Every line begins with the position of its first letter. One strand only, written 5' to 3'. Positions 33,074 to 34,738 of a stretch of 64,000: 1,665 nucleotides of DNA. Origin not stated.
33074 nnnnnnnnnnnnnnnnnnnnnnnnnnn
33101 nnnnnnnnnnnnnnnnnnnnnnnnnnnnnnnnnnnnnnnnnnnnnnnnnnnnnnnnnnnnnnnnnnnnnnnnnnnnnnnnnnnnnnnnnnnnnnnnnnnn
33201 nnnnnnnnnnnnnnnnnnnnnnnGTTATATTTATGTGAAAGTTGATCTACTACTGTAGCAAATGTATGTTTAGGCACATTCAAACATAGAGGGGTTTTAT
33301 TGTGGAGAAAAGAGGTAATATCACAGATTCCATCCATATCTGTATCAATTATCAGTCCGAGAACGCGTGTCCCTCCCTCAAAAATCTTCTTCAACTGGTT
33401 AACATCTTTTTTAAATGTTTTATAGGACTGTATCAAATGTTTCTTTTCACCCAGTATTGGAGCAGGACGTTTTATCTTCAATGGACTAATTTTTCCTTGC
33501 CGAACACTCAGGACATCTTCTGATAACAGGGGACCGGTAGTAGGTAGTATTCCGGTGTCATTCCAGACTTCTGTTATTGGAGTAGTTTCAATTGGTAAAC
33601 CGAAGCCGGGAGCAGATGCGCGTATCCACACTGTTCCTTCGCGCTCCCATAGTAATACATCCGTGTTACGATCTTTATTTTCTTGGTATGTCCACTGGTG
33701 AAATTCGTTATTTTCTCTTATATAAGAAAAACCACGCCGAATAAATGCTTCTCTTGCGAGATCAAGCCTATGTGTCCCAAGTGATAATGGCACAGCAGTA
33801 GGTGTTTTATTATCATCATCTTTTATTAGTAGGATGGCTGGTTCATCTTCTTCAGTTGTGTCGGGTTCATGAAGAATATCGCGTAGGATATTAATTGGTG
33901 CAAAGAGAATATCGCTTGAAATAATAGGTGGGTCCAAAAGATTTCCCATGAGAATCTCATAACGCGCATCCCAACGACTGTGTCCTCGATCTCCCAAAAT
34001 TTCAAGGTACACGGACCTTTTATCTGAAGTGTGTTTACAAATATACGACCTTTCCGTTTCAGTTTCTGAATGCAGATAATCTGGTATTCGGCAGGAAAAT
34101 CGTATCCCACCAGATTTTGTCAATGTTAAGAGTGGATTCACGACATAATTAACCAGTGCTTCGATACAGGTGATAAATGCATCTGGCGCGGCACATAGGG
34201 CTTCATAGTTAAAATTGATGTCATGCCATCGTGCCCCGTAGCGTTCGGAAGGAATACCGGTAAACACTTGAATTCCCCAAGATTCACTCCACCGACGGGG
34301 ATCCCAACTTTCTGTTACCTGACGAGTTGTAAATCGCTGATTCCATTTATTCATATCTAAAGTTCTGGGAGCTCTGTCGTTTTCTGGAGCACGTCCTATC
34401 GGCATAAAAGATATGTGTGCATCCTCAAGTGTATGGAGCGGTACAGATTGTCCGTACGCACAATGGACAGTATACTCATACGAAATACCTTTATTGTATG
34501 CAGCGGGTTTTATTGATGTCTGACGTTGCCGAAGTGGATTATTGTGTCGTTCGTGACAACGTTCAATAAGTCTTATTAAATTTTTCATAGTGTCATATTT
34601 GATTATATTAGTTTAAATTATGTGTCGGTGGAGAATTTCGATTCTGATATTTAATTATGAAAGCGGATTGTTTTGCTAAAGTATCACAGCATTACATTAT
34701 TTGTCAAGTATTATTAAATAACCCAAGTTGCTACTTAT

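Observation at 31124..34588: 1154-aa orphan protein alone in a roughly 4.8-kb AT-rich island: primase-like N-terminus, Zn-ribbon, AbiEi-like wHTH C-terminus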

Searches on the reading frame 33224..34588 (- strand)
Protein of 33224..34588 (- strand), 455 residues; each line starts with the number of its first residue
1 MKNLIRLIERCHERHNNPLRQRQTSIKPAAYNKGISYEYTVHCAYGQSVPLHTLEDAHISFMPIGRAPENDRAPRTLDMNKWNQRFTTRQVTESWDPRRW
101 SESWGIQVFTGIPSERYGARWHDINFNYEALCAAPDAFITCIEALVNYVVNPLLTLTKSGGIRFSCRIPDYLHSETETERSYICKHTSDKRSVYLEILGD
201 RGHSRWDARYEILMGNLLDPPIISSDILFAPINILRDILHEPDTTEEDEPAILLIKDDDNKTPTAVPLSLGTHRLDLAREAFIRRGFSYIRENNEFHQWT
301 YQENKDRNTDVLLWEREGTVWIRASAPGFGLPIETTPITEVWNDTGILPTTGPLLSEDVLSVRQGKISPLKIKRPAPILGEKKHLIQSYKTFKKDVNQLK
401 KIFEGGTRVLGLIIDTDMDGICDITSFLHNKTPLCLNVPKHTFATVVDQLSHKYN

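Call 109: predict_structure(alignment_id=A4)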
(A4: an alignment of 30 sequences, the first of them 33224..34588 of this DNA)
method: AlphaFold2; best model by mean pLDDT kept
length: 455 residues; sequences in the alignment: 30
mean_pLDDT: 48.6   pTM: 0.30
mean pLDDT of the five models: 48.6, 47.9, 47.2, 46.7, 41.9
residues with pLDDT >= 90: 8; 70-90: 71; 50-70: 94; < 50: 282
segments of 3 or more residues with pLDDT < 50: 19-49, 53-121, 169-187, 189-263, 340-355, 362-365, 367-386, 417-440, 442-455
pLDDT, mean of each block of 10 residues (from residue 1): 66 62 36 34 41 47 36 29 28 36 42 32 63 71 61 59 56 38 37 34 31 25 22 30 32 33 64 81 81 89 65 88 78 74 31 42 44 34 45 57 55 51 48 42 45 31
secondary structure, 60 per line:
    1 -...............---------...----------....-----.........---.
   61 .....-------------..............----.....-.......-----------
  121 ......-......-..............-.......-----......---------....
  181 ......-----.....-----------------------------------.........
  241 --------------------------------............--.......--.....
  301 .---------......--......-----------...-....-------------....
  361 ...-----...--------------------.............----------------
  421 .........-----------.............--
elements in order: H2-16 E26-28 E39-42 E48-50 H51-56 E60-65 H79-92 H97-101 E103-109 E121-126 H128-133 H135-148 E150-156 E162-167 H177-180 E181-186 E192-196 H232-240 H273-284 E287-293 E296-301 E311-316 E319-324 E336-338 H340-343 H357-363 H392-404 H421-429 H441-453

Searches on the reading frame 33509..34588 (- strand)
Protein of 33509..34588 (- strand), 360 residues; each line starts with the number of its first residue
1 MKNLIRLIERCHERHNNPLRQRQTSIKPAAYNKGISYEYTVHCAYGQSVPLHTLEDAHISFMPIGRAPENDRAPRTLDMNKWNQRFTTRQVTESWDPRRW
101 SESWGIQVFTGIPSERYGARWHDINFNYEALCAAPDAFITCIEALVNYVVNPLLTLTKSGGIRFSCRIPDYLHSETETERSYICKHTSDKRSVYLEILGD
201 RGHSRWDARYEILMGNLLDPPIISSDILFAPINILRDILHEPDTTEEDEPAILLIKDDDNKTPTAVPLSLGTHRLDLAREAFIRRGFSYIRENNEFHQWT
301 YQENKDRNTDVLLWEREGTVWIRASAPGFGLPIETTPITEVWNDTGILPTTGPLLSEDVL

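Call 97: find_homologous_proteins(query=A3, max_evalue=0.01)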
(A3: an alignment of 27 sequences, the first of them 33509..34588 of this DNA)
Query A3 (27 sequences) (360 aa, profile of the alignment): 150 proteins with E <= 0.01 among 3473 candidates; the best 120 are listed.
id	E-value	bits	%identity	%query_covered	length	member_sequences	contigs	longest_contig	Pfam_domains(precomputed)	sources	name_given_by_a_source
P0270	7.9e-189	645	56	98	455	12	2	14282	-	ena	-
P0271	5.4e-187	639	55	97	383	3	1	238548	-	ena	-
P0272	1.5e-186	638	56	97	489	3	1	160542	-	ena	-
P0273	8.0e-186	635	56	97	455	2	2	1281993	-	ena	-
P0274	8.3e-185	632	53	100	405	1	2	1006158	-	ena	-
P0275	2.2e-184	631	54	100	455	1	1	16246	-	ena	-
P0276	3.1e-183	627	55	98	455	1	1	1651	-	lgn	-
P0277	4.6e-183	626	54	100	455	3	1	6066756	-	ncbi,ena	-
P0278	1.9e-182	624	53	100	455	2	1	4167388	-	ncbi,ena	-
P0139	7.9e-182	622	54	100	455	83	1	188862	-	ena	-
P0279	7.5e-181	619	51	100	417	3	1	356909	-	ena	-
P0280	1.1e-180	619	53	98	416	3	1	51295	-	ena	-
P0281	2.8e-179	614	53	100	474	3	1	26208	-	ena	-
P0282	4.5e-179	613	54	100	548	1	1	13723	-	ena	-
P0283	1.1e-178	612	52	100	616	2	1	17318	-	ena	-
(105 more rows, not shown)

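Call 98: search_solved_structures(query=A3, max_evalue=10)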
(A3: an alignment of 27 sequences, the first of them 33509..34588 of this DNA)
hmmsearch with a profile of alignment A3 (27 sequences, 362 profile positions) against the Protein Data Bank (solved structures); distinct sequences matched with E-value up to 10: 0.
